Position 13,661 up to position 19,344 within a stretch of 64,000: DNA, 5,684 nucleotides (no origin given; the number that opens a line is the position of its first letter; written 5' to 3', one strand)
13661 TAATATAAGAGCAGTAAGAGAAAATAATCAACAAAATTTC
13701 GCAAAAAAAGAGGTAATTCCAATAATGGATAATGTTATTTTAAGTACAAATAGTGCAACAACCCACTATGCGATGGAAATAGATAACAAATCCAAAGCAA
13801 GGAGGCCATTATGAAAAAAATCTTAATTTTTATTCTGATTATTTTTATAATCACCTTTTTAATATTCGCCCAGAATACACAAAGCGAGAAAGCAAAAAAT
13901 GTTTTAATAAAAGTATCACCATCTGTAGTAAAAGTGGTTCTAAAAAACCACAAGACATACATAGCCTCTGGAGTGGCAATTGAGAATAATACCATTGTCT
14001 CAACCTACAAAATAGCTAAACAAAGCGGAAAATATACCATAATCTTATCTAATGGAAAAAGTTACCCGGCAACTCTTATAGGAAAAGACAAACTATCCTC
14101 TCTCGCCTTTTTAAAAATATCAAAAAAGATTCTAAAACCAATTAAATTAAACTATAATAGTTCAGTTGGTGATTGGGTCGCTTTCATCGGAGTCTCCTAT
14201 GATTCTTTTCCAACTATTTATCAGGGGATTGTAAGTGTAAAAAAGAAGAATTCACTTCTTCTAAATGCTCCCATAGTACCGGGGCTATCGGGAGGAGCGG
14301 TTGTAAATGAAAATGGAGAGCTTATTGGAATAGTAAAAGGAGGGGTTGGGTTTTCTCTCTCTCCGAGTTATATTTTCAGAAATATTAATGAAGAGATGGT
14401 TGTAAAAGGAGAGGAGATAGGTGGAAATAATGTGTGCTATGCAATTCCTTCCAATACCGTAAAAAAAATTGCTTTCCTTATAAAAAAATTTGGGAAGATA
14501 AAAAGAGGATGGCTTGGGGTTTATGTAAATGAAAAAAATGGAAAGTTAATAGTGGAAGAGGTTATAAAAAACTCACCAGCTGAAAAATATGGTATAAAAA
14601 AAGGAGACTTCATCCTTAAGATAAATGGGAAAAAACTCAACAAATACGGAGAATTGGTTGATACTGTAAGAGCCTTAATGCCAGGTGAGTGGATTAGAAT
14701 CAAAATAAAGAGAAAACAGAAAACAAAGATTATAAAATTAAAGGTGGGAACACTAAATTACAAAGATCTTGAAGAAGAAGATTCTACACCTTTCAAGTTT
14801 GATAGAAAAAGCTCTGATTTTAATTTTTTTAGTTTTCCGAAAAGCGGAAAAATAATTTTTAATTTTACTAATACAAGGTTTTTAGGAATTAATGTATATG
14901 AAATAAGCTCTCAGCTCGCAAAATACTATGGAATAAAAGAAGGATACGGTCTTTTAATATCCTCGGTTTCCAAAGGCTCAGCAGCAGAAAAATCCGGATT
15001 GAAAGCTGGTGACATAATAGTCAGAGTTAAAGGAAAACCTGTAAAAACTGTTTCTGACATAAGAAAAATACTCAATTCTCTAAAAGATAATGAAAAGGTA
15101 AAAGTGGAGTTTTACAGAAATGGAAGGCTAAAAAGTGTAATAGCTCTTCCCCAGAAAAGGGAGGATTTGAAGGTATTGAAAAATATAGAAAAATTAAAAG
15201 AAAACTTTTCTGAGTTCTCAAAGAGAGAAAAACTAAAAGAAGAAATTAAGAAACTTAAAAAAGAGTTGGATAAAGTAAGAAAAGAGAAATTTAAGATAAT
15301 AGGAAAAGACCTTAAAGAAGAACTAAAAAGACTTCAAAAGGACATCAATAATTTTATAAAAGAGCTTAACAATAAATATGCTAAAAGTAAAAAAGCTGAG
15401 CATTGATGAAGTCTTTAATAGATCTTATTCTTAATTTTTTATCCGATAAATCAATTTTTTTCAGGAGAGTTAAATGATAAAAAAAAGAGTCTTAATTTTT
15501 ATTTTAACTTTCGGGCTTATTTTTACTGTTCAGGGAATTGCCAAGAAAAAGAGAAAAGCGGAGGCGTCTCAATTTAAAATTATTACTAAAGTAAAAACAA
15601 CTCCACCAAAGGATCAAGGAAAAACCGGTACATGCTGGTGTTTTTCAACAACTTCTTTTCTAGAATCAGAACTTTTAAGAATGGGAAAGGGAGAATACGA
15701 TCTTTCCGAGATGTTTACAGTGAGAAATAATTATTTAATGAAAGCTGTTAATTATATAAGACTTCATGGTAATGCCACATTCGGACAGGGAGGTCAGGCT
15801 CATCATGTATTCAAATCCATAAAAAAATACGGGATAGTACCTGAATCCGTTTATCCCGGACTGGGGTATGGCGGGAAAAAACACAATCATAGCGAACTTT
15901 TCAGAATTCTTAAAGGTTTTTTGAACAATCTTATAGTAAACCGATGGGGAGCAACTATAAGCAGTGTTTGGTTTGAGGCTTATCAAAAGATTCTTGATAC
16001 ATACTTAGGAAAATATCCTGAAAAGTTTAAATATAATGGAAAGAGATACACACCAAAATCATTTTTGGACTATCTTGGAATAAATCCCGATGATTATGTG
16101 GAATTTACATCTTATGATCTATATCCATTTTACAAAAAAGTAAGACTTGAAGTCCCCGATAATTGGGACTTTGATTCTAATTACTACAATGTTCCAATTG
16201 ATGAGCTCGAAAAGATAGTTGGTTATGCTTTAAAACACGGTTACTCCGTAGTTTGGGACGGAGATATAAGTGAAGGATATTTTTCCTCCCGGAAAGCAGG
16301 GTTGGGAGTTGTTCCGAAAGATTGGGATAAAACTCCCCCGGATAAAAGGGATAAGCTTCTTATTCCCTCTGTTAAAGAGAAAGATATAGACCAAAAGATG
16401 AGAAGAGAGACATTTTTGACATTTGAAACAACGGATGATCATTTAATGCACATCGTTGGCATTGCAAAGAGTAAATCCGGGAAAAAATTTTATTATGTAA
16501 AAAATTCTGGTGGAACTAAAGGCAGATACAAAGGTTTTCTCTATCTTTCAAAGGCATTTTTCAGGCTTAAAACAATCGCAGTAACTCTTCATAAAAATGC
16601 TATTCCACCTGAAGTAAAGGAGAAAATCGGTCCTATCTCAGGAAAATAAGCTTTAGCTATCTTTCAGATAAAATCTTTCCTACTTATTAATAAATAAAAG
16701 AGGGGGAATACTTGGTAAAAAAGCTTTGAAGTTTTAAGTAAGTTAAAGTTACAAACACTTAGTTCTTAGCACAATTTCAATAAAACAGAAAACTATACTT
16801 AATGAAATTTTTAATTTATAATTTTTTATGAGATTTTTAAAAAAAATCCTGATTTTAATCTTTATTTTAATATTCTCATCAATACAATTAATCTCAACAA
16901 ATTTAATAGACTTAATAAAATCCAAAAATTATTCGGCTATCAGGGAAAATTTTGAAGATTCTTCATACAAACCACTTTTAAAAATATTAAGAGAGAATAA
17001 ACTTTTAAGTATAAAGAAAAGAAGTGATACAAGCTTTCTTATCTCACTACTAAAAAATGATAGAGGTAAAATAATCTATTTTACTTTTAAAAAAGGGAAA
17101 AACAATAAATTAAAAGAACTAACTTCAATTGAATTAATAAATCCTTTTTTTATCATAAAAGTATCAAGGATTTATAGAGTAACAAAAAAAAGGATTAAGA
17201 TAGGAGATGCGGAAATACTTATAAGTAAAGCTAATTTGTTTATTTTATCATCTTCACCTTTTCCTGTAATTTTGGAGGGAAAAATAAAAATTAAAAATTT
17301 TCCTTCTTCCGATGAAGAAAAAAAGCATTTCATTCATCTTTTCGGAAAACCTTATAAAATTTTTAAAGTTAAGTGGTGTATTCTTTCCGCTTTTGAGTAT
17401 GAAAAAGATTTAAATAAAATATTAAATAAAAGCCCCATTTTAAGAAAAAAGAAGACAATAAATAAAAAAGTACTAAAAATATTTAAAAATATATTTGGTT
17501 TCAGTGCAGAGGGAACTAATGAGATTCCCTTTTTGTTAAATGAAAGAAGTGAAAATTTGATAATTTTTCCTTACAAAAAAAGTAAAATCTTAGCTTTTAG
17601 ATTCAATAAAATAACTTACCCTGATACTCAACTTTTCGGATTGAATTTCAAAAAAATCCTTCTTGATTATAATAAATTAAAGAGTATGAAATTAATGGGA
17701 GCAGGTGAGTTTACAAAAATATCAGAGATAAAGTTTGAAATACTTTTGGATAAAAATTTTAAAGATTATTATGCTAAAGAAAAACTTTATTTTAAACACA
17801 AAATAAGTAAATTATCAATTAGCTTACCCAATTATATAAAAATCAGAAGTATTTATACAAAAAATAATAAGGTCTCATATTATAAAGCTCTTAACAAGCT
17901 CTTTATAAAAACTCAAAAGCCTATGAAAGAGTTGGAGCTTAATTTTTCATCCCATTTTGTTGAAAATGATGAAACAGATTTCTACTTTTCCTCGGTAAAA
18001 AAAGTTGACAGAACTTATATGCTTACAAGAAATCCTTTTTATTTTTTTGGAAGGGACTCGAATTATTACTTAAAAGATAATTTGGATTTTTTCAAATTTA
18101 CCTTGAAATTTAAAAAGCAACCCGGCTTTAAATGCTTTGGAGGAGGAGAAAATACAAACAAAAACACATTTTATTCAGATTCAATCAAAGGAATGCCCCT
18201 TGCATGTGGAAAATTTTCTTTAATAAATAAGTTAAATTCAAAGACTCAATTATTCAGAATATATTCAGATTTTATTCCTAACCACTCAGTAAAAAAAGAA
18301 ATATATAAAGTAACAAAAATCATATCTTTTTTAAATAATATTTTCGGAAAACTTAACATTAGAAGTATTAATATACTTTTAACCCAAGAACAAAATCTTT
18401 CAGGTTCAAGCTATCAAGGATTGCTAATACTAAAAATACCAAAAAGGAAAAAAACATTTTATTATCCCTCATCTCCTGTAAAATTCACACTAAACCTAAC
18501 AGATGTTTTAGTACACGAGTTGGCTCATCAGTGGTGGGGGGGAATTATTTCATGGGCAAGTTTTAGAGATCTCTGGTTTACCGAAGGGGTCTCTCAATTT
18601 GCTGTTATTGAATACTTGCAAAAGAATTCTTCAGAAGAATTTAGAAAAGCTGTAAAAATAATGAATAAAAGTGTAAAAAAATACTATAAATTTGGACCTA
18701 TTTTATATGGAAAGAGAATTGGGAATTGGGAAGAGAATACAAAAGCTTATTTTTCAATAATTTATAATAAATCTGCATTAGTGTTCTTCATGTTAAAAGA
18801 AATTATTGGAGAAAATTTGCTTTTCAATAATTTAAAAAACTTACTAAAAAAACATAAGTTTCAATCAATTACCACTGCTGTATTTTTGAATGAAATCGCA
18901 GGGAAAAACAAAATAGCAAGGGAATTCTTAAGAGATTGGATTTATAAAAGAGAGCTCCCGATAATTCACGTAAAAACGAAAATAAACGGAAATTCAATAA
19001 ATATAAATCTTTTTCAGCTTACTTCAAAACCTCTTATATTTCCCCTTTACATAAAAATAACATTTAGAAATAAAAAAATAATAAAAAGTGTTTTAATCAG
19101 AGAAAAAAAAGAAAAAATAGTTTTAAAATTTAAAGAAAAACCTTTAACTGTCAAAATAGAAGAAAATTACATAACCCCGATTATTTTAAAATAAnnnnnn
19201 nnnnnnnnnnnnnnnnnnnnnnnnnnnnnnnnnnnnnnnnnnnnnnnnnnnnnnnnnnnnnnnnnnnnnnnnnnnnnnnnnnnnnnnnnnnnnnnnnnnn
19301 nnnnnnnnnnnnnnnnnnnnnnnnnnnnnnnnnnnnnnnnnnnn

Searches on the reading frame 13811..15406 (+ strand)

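Call 58: search_protein_families(library=pfam, proteins=[window:13811-15406:+], max_evalue=0.00001)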
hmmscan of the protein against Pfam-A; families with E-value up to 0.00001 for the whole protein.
window:13811-15406:+ (531 aa): 6 families
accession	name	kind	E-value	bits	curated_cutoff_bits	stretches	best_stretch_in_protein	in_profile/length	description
PF13180.12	PDZ_2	-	1.4e-30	105.9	27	2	234-312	2-80/80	PDZ domain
PF17820.7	PDZ_6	-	1.3e-22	79.7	27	2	383-436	2-54/54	PDZ domain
PF00595.29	PDZ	-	3.1e-22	79.2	23.2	2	354-432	8-78/81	PDZ domain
PF13365.12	Trypsin_2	-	3.6e-15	57.4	27.6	1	52-174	1-144/144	Trypsin-like peptidase domain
PF14685.13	PDZ_Tricorn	-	1.3e-08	35.2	25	0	384-438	25-80/88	Tricorn protease PDZ domain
PF12812.13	PDZ_1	-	1.6e-06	28.5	28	0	357-427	10-78/78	PDZ-like domain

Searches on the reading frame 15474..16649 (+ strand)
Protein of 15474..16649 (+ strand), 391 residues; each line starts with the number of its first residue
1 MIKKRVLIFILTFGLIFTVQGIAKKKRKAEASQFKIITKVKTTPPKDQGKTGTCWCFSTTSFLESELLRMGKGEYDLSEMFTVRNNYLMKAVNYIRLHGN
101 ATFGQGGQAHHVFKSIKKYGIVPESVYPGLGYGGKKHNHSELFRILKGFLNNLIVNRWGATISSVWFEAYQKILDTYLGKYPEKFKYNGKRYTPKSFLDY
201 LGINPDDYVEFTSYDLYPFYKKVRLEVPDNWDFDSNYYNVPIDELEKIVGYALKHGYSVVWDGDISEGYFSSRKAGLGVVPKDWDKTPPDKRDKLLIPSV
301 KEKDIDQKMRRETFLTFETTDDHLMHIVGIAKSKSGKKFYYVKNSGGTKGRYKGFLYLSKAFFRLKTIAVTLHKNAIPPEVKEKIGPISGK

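Call 96: search_protein_families(library=pfam, proteins=[window:15474-16649:+], max_evalue=0.000001)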
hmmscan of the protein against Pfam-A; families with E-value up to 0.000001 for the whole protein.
window:15474-16649:+ (391 aa): 2 families
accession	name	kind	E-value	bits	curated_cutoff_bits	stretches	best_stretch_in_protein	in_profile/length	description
PF03051.21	Peptidase_C1_2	-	7.9e-19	68.2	22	1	23-384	36-423/438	Peptidase C1-like family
PF00112.29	Peptidase_C1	-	1.3e-10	42.1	20.7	0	40-128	12-91/220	Papain family cysteine protease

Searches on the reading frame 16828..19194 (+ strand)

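Call 58: search_protein_families(library=pfam, proteins=[window:16828-19194:+], max_evalue=0.00001)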
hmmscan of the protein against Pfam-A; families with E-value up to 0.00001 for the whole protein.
window:16828-19194:+ (788 aa): 1 family
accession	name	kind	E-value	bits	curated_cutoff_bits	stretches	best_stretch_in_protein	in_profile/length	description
PF01433.26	Peptidase_M1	-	2.9e-20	73.3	27.7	1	553-704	63-218/218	Peptidase family M1 domain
